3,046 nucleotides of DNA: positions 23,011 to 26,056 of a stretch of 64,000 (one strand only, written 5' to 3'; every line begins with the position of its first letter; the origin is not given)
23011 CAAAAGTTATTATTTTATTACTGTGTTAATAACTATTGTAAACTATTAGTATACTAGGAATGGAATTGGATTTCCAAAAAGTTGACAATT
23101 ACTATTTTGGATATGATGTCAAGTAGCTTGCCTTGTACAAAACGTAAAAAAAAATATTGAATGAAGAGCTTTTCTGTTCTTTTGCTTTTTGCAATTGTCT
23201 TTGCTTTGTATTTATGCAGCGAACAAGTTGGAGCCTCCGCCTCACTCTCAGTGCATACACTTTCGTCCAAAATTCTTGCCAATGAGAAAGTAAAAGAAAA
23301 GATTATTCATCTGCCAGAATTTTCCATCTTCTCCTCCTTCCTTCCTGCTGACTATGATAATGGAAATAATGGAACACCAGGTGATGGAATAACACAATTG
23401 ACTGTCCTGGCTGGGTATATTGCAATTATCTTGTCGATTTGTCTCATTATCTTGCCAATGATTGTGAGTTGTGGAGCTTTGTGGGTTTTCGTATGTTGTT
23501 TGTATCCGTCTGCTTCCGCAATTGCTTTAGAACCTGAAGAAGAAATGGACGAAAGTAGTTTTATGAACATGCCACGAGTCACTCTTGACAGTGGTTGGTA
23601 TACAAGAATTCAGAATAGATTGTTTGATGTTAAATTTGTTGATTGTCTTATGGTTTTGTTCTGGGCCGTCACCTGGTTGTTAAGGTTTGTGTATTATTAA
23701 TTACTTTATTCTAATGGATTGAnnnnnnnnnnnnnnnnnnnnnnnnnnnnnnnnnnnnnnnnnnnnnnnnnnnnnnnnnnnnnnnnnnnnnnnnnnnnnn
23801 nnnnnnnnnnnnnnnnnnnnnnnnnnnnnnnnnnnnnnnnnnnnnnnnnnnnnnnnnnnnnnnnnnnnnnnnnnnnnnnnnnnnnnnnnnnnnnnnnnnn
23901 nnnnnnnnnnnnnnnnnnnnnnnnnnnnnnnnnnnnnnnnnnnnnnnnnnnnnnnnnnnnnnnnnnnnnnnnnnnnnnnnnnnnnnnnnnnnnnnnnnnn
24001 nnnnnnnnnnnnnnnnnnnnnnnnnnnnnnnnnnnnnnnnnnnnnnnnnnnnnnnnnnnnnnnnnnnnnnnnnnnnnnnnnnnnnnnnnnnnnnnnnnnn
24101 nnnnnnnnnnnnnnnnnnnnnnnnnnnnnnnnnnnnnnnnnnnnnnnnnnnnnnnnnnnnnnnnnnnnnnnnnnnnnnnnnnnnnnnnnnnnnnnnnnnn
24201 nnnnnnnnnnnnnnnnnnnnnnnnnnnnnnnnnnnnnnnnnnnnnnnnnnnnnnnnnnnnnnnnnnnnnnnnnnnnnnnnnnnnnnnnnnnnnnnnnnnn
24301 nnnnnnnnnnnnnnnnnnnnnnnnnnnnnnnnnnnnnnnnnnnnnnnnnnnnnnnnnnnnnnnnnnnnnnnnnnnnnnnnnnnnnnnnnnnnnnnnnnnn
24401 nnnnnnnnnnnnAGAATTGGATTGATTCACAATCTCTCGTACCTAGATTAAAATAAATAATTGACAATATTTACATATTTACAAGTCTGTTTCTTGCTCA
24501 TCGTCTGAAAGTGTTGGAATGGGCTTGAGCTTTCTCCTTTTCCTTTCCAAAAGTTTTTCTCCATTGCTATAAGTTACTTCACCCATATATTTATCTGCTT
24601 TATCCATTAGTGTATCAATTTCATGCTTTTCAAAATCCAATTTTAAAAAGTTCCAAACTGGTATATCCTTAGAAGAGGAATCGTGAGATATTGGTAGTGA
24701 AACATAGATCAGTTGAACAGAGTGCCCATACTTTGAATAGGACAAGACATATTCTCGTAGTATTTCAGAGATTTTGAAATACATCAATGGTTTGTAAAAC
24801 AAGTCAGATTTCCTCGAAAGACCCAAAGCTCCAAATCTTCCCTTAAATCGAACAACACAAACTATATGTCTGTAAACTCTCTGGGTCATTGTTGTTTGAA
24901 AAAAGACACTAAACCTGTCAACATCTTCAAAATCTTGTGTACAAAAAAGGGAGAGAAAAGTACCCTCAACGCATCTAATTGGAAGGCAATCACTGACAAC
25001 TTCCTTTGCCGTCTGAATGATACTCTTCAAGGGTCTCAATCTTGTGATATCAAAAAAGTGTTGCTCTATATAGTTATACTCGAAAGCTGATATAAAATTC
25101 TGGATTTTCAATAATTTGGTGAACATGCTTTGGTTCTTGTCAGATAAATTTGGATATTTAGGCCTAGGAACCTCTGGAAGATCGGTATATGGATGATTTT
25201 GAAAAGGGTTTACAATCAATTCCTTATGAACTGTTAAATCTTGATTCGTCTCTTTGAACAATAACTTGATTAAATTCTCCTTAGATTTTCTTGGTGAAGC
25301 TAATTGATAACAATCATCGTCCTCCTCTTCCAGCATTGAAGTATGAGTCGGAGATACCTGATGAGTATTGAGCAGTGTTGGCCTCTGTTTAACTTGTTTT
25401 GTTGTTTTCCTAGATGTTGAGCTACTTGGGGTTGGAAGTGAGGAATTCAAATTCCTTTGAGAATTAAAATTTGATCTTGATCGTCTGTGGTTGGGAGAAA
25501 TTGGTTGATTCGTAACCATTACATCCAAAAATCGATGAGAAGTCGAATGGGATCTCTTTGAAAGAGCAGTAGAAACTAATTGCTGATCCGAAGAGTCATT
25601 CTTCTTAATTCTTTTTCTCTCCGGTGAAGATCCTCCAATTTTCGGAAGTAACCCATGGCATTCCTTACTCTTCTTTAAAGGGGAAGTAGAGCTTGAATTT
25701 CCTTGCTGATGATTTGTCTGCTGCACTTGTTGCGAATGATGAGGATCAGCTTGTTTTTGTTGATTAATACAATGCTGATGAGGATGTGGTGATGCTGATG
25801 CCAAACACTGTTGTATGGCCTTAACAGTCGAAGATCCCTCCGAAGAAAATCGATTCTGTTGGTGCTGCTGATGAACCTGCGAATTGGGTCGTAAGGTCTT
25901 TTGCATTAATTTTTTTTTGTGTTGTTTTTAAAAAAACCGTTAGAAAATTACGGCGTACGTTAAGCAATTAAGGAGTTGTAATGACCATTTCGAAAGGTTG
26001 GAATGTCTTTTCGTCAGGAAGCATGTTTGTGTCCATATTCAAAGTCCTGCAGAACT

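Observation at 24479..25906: Vasohibin-like tubulin tyrosine carboxypeptidase homolog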

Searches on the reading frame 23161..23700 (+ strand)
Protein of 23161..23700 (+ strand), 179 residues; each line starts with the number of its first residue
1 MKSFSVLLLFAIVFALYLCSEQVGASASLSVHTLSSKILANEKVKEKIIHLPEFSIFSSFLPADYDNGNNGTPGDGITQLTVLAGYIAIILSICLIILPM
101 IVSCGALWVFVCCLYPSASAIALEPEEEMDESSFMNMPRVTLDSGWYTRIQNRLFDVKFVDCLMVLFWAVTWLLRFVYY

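Call 3: search_protein_families(library=pfam, proteins=[window:23161-23700:+], max_evalue=0.1)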
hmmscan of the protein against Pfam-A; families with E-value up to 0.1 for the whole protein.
window:23161-23700:+ (179 aa): 0 families

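Call 48: find_encoding_contigs(protein=window:23161-23700:+, flank=10000, max_places=3)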
Protein window:23161-23700:+ (179 aa): no gene with exactly this product is on record in the collection.

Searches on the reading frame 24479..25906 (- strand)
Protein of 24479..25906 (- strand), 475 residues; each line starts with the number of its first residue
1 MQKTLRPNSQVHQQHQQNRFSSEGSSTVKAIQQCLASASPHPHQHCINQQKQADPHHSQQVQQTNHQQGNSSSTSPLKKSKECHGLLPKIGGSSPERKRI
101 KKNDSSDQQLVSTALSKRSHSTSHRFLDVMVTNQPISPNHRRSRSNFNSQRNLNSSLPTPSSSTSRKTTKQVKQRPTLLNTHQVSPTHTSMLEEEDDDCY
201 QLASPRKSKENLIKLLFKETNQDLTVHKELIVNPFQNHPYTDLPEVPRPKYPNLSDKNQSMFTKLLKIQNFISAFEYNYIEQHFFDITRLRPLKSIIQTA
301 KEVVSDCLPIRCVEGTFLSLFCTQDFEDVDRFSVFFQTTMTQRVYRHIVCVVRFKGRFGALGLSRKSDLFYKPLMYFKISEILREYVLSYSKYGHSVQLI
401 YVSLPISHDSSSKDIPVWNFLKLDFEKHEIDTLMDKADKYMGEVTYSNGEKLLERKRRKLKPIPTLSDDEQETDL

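Call 3: search_protein_families(library=pfam, proteins=[window:24479-25906:-], max_evalue=0.1)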
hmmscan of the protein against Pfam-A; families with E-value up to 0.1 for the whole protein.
window:24479-25906:- (475 aa): 1 family
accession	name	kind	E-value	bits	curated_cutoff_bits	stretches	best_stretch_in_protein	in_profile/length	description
PF14822.12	Vasohibin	-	2e-50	171.8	24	1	241-441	42-241/245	Vasohibin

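Call 4: search_solved_structures(query=window:24479-25906:-, max_evalue=1, show_alignments=3)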
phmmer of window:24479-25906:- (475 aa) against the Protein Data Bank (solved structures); distinct sequences matched with E-value up to 1: 19.
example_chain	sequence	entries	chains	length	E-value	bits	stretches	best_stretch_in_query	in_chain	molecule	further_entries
6j8f_B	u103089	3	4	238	1.5e-36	129.6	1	240-437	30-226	Tubulinyl-Tyr carboxypeptidase 1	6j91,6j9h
6lpg_A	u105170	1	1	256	1.6e-36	129.5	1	240-440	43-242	Tubulinyl-Tyr carboxypeptidase 1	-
6wsl_C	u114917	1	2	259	1.7e-36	129.4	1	240-440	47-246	Tubulinyl-Tyr carboxypeptidase 1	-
6j4u_A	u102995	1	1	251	1.7e-36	129.4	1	240-439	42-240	Tubulinyl-Tyr carboxypeptidase 1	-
6j7b_A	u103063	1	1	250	1.8e-36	129.3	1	240-437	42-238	Tubulinyl-Tyr carboxypeptidase 1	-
6ocg_A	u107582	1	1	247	1.9e-36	129.3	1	240-435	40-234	Tubulinyl-Tyr carboxypeptidase 1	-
6ocf_A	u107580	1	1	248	1.9e-36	129.2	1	240-435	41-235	Tubulinyl-Tyr carboxypeptidase 1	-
6och_A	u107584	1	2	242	1.9e-36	129.2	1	240-434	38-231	Tubulinyl-Tyr carboxypeptidase 1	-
6k81_A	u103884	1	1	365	3.1e-36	128.5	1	240-440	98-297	Tubulinyl-Tyr carboxypeptidase 1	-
6j8n_B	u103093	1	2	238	2.7e-35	125.4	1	240-437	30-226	Tubulinyl-Tyr carboxypeptidase 1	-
6j8o_B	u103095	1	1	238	3.8e-35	125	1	240-437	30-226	Tubulinyl-Tyr carboxypeptidase 1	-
6nvq_C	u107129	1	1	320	5.5e-35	124.4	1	240-440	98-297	Tubulinyl-Tyr carboxypeptidase 1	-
6j4o_A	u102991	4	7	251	3.4e-33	118.5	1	240-441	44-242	Tubulinyl-Tyr carboxypeptidase 2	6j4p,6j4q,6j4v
6qby_A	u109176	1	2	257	3.7e-33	118.4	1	239-440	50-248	Tubulinyl-Tyr carboxypeptidase 2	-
6j4s_A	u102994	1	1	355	6.7e-33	117.6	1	237-441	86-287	Tubulinyl-Tyr carboxypeptidase 2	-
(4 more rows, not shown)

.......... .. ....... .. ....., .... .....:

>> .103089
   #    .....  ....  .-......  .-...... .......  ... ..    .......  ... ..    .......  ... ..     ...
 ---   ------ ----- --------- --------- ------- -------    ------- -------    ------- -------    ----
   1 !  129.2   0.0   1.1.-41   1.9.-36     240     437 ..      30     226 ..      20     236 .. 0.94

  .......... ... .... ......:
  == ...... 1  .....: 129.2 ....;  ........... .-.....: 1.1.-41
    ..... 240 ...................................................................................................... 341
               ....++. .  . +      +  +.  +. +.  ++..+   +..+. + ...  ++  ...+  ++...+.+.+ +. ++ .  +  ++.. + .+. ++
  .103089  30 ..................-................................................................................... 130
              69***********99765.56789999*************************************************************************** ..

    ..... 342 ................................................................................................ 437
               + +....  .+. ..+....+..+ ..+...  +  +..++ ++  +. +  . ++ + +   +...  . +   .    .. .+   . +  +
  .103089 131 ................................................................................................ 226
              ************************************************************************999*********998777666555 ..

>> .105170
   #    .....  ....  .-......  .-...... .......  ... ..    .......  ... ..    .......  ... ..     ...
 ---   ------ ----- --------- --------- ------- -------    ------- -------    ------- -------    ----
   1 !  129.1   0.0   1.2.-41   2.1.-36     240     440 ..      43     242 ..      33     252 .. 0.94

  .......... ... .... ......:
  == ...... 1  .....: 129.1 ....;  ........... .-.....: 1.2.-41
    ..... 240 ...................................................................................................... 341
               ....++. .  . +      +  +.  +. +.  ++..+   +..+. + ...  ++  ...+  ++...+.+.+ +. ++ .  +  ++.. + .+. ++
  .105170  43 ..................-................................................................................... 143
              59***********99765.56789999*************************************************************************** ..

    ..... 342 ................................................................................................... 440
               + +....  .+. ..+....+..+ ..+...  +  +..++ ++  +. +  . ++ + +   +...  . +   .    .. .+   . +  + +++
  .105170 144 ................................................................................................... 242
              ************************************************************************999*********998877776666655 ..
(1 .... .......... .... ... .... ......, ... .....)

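Call 8: find_homologous_proteins(query=window:24479-25906:-, max_evalue=0.001)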
Query window:24479-25906:- (475 aa): 7 proteins with E <= 0.001 among 5361 candidates.
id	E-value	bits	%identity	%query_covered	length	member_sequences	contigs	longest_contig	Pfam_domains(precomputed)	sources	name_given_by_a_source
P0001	1.7e-112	395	54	71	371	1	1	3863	PF14822.13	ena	-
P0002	1.7e-105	372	65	56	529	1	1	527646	PF14822.13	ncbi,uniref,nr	ncbi:hypothetical protein C9374_006540 [Naegleria lovaniensis]|uniref:Uncharacterized protein n=1 Ta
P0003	1.0e-79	287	55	51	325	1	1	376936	PF14822.13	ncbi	ncbi:hypothetical protein ABK040_002932 [Willaertia magna]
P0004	1.3e-73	267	66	37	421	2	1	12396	PF14822.13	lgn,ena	-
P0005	6.2e-31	126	34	46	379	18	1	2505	PF14822.13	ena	-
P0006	1.8e-29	121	36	42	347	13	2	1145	PF14822.13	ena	-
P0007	6.2e-29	119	36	42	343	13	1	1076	PF14822.13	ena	-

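Call 9: find_encoding_contigs(protein=window:24479-25906:-, flank=5000, max_places=4)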
Protein window:24479-25906:- (475 aa): no gene with exactly this product is on record in the collection.

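Call 65: find_encoding_contigs(protein=P0002, flank=8000, max_places=2)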
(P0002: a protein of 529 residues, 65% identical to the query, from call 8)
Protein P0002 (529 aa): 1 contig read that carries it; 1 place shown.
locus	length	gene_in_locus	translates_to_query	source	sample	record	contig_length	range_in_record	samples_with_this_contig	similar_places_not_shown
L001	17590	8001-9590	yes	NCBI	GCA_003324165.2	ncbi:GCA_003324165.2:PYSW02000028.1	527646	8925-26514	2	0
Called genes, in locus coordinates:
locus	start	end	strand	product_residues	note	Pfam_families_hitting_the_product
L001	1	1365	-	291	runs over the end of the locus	PF02042:RWP-RK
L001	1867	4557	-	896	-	-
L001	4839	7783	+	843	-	PF09379:FERM_N, PF00373:FERM_M, PF00560:LRR_1 (faint), PF13516:LRR_6 (faint), PF27087:LRR_TMOD-LMOD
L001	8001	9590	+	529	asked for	PF14822:Vasohibin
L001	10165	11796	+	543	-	PF00782:DSPc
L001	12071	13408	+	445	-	PF12799:LRR_4 (faint), PF00560:LRR_1 (faint), PF13516:LRR_6 (faint), PF24758:LRR_At5g56370 (faint), PF13855:LRR_8 (weak)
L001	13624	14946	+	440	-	PF00560:LRR_1 (faint), PF12799:LRR_4 (faint), PF13516:LRR_6 (faint)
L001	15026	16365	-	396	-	PF02146:SIR2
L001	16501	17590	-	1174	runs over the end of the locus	-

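Call 66: find_encoding_contigs(protein=P0004, flank=8000, max_places=2)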
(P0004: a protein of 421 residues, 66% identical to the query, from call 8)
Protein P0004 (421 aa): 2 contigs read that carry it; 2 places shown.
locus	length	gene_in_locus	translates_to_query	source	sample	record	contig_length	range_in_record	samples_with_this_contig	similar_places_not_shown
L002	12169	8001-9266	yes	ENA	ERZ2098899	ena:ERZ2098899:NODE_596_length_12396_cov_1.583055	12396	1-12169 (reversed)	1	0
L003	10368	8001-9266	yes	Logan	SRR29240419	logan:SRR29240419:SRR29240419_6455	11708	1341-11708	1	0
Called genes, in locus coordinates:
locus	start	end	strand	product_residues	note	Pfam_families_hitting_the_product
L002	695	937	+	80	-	-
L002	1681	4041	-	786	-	-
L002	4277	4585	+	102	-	-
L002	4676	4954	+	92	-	PF21989:RA_2 (weak), PF09379:FERM_N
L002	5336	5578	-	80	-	-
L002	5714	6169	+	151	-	-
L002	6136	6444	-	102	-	-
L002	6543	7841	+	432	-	PF00560:LRR_1 (faint), PF12799:LRR_4 (faint), PF13516:LRR_6 (faint), PF27087:LRR_TMOD-LMOD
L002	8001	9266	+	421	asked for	PF14822:Vasohibin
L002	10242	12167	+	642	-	?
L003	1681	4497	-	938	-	-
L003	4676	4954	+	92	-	PF21989:RA_2 (weak), PF09379:FERM_N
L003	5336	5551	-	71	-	-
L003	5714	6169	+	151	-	-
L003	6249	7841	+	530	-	PF00560:LRR_1 (faint), PF13516:LRR_6 (faint), PF27087:LRR_TMOD-LMOD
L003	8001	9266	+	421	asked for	PF14822:Vasohibin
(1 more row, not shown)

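Call 81: predict_structure(alignment_id=A1)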
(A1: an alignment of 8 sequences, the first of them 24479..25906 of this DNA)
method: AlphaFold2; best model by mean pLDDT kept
length: 475 residues; sequences in the alignment: 8
mean_pLDDT: 62.6   pTM: 0.51
mean pLDDT of the five models: 62.6, 59.6, 58.5, 57.1, 45.1
residues with pLDDT >= 90: 125; 70-90: 70; 50-70: 50; < 50: 230
segments of 3 or more residues with pLDDT < 50: 7-10, 12-19, 21-54, 59-78, 85-156, 158-207, 216-235, 461-475
pLDDT, mean of each block of 10 residues (from residue 1): 50 47 41 40 43 49 41 43 46 43 43 37 37 40 41 44 43 35 31 34 46 47 39 51 62 92 95 79 59 91 85 88 93 93 87 95 81 95 95 94 92 87 96 97 76 70 41 39
secondary structure, 60 per line:
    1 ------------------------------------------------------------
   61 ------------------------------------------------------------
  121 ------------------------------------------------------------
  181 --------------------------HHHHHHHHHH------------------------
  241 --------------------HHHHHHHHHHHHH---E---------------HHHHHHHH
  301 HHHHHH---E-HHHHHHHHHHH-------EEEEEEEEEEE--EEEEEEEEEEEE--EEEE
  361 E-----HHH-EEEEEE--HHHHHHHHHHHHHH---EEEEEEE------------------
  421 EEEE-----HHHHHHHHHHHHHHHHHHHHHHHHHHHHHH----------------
elements in order: H207-216 H261-273 H293-306 H312-322 E330-340 E343-354 E357-361 E371-376 H379-392 E396-402 E421-424 H430-459

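Call 90: find_encoding_contigs(protein=P0001, flank=5000, max_places=3)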
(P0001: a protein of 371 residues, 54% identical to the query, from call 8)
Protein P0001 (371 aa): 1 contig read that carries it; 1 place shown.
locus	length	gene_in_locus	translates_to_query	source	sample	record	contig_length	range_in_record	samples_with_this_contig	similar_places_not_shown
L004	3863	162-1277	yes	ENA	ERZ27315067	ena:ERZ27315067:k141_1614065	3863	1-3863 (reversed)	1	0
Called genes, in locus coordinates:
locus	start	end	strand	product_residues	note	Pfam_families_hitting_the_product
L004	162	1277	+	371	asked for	PF14822:Vasohibin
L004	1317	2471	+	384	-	PF01694:Rhomboid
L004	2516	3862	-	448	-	?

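Call 91: find_encoding_contigs(protein=P0003, flank=6000, max_places=2)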
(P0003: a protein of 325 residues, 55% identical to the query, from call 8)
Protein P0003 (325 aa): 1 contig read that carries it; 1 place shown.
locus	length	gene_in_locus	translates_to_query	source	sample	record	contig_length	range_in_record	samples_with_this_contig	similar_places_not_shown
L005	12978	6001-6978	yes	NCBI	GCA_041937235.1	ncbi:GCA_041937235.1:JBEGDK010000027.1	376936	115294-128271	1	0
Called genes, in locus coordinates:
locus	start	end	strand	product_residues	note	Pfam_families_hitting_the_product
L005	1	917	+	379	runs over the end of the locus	-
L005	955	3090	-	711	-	PF00795:CN_hydrolase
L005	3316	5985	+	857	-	PF09379:FERM_N (weak), PF00373:FERM_M, PF00560:LRR_1 (faint), PF12799:LRR_4 (faint), PF13516:LRR_6 (faint), PF27087:LRR_TMOD-LMOD (weak)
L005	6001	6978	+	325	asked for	PF14822:Vasohibin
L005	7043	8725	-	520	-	-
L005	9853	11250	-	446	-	PF03803:Scramblase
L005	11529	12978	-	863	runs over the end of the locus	PF06920:DHR-2_Lobe_A, PF20421:DHR-2_Lobe_C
